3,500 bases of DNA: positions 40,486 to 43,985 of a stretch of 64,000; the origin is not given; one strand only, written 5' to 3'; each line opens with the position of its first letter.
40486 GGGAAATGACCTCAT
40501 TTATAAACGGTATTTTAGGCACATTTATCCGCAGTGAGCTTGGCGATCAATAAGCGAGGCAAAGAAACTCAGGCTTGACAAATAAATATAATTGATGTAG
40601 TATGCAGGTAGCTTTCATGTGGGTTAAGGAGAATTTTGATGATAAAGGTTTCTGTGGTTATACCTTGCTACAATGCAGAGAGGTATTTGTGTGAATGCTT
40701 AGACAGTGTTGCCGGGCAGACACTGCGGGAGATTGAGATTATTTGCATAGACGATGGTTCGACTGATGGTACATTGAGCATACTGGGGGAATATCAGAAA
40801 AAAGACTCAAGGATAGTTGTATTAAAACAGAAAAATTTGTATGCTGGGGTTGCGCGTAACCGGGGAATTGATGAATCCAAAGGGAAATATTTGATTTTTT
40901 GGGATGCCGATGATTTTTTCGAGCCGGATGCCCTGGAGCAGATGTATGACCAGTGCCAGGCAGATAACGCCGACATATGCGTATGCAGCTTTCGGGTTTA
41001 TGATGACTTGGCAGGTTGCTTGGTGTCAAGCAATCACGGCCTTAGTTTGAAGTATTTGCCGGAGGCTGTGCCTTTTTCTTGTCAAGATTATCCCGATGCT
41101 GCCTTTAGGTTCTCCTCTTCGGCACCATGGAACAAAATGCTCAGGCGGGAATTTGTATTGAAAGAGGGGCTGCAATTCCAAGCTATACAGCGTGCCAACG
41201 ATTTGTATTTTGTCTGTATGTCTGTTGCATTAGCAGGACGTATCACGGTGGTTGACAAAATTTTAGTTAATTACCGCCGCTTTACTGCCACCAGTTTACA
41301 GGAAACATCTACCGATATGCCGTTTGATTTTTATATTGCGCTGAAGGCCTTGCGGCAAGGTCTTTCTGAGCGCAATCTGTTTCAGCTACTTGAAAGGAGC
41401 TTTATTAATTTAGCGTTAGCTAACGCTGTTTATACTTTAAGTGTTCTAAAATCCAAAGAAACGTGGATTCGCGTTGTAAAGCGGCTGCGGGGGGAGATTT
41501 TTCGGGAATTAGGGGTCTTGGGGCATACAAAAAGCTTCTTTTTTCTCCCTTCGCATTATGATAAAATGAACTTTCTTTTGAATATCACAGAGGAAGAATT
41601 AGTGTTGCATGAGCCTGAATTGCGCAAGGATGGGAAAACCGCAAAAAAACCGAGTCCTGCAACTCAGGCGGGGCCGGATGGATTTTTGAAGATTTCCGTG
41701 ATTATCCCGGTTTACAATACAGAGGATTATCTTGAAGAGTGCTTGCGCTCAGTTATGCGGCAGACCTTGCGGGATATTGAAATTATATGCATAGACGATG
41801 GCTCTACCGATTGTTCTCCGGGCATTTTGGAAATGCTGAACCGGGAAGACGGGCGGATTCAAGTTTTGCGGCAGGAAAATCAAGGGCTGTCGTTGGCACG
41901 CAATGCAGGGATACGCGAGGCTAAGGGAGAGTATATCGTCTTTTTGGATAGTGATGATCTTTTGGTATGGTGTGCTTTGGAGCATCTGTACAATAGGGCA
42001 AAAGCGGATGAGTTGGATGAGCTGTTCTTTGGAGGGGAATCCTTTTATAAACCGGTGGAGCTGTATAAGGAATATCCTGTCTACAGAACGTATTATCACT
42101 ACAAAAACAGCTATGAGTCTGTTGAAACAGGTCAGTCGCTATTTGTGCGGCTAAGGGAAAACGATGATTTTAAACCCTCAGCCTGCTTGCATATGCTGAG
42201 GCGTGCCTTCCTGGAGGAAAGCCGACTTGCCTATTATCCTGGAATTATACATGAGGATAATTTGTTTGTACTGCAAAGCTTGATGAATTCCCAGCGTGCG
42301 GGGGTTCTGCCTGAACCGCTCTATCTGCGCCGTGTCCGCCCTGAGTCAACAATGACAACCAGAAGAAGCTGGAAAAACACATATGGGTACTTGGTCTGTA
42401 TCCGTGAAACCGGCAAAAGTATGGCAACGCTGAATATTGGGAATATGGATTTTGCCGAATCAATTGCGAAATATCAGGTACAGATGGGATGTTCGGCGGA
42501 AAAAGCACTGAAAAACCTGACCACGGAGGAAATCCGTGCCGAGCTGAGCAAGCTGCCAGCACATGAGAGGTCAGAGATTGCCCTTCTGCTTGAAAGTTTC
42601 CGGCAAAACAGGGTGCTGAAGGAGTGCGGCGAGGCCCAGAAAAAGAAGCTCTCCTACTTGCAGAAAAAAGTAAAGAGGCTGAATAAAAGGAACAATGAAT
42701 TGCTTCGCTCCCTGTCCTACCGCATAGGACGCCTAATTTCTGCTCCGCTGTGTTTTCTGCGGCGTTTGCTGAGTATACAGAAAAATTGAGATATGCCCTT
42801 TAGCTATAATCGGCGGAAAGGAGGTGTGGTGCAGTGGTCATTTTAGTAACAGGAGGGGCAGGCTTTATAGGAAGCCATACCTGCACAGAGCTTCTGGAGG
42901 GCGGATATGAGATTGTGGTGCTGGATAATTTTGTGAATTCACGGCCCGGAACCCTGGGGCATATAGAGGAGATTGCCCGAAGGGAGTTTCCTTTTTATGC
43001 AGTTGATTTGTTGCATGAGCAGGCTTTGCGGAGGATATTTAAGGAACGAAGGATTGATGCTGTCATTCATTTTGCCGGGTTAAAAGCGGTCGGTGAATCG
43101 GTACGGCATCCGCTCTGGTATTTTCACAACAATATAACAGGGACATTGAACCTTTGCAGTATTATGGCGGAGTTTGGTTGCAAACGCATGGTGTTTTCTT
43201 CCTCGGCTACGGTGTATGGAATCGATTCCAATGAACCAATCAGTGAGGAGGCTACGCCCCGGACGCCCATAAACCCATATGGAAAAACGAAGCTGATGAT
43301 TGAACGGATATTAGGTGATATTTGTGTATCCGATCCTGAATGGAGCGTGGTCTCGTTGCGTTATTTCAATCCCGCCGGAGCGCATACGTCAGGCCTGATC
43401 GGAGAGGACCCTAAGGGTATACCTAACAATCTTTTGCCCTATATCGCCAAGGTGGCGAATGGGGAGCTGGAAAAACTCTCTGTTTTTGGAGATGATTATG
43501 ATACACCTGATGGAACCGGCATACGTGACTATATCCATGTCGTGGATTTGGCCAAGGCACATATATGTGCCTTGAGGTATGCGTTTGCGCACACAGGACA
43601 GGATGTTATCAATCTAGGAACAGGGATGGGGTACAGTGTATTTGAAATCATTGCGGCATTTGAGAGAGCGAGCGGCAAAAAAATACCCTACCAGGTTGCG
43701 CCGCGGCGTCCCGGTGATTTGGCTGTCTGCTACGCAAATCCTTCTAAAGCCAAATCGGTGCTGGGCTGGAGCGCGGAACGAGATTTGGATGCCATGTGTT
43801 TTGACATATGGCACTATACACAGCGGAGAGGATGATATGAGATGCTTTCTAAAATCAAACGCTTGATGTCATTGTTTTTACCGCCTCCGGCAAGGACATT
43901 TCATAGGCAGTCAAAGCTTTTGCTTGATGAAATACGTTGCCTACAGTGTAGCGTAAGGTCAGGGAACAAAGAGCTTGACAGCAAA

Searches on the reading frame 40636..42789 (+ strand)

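Call 23: search_protein_families(library=pfam, proteins=[window:40636-42789:+], max_evalue=0.0001)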
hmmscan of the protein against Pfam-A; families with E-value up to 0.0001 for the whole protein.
window:40636-42789:+ (717 aa): 4 families
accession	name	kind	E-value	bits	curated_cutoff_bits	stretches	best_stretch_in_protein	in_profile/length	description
PF00535.33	Glycos_transf_2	-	5e-74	248.2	23.3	2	6-124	1-120/168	Glycosyl transferase family 2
PF10111.15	Glyco_tranf_2_2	-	2.9e-25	89.8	27.3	2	6-106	1-105/276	Glycosyltransferase like family 2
PF13641.12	Glyco_tranf_2_3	-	1.9e-20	74.3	27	2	5-104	3-108/230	Glycosyltransferase like family 2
PF13704.12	Glyco_tranf_2_4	-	5.9e-09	36.8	27.5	0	16-95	5-84/98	Glycosyl transferase family 2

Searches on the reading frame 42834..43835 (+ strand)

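Call 23: search_protein_families(library=pfam, proteins=[window:42834-43835:+], max_evalue=0.0001)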
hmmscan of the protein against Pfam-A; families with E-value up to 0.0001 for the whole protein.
window:42834-43835:+ (333 aa): 8 families
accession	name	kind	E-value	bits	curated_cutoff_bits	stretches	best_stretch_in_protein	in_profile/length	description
PF01370.27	Epimerase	-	1.9e-57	194.9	20.9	1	3-262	1-240/240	NAD dependent epimerase/dehydratase family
PF16363.11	GDP_Man_Dehyd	-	2.5e-54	185.4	27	1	4-322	1-329/332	GDP-mannose 4,6 dehydratase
PF01073.25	3Beta_HSD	-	3.2e-17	62.9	22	1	4-159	1-156/280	3-beta hydroxysteroid dehydrogenase/isomerase family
PF02719.21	Polysacc_synt_2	-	4.4e-13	49.5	20.2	1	3-160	1-149/293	Polysaccharide biosynthesis protein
PF04321.23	RmlD_sub_bind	-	8.8e-13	48.4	27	1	1-161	1-137/287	RmlD substrate binding domain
PF00106.31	adh_short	-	1.1e-07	32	26.6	1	2-112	2-120/195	short chain dehydrogenase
PF07993.18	NAD_binding_4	-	1.8e-06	27.7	20.1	0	64-162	81-190/258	Male sterility protein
PF08659.16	KR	-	9.6e-05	22.8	22.6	0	3-129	3-142/180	KR domain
